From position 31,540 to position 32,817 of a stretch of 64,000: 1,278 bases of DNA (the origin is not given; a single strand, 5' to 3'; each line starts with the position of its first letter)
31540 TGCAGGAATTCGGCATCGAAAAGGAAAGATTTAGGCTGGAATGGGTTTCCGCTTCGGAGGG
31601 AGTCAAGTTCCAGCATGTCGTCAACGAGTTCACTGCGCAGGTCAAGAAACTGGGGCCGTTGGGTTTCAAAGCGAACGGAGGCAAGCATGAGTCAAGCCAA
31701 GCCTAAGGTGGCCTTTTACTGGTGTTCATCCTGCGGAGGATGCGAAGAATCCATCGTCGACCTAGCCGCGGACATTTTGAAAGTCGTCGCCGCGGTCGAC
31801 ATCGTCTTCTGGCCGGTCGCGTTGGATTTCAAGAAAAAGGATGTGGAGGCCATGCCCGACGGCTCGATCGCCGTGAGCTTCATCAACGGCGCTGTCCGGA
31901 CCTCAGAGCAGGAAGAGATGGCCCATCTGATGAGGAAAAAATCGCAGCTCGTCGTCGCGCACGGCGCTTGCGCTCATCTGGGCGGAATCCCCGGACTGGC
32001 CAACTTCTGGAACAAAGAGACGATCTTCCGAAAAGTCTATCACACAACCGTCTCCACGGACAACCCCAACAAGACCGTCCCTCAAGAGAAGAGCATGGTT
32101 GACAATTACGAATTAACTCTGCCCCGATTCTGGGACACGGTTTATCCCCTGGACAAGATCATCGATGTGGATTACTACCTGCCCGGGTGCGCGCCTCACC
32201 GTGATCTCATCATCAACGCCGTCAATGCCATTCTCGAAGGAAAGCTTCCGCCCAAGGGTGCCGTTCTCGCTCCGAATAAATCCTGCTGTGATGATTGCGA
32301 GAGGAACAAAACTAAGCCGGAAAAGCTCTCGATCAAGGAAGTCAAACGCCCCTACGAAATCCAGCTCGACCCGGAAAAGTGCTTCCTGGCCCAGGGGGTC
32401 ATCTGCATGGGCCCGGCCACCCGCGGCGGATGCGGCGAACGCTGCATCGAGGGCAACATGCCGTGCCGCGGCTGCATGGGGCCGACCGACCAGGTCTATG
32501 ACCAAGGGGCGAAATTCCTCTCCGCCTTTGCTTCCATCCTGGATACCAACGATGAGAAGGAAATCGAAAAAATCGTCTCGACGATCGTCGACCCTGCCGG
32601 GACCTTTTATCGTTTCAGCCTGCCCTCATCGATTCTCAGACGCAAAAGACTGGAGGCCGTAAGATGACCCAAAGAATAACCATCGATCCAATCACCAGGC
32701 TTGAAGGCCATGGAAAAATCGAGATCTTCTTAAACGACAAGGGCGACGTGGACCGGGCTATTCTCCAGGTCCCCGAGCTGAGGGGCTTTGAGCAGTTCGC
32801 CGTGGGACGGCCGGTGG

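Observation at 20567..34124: Hdr, NuoEF/HydBC-type and Mvh genes combined in one co-directional array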

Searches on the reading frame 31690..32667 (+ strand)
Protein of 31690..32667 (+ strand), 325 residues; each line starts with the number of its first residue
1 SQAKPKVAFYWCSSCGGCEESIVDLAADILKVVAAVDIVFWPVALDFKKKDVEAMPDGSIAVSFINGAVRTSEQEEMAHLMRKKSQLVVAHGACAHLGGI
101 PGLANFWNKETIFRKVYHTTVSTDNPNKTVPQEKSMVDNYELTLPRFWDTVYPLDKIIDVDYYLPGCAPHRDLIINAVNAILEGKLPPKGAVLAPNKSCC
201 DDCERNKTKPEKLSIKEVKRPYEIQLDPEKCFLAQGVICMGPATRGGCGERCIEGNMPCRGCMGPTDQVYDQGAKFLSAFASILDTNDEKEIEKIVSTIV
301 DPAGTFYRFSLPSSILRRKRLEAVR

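Call 6: search_protein_families(library=pfam, proteins=[window:31690-32667:+], max_evalue=0.01)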
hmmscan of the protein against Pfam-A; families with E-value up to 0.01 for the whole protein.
window:31690-32667:+ (325 aa): 1 family
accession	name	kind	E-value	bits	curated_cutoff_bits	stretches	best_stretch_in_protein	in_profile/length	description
PF01058.29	Oxidored_q6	-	5e-22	78.4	27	1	15-180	1-127/128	NADH ubiquinone oxidoreductase, 20 Kd subunit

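Call 38: search_protein_families(library=ncbifam, proteins=[window:31690-32667:+], max_evalue=0.00001)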
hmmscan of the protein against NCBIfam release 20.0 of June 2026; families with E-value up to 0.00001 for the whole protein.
window:31690-32667:+ (325 aa): 5 families
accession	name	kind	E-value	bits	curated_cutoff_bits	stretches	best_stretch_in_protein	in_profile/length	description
NF045875.1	F420_non_VhuG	exception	1.5e-67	227.9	450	1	4-319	4-284/286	F420-non-reducing hydrogenase subunit VhuG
NF040836.1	sulfhyd_HydD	equivalog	1.6e-24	86.5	500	1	3-187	4-159/261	NADPH-dependent hydrogenase/sulfhydrogenase 1 subunit delta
TIGR03294.1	FrhG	equivalog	5.9e-15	55.6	245.5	1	5-101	2-94/228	coenzyme F420 hydrogenase subunit gamma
NF040831.1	sulfhyd_ShyD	equivalog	1e-14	54.8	460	1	8-138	4-122/240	NAD(P)-dependent hydrogenase/sulfhydrogenase 2 subunit delta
NF005012.1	PRK06411.1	subfamily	1.2e-06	28.2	116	0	150-181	123-154/166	NADH-quinone oxidoreductase subunit NuoB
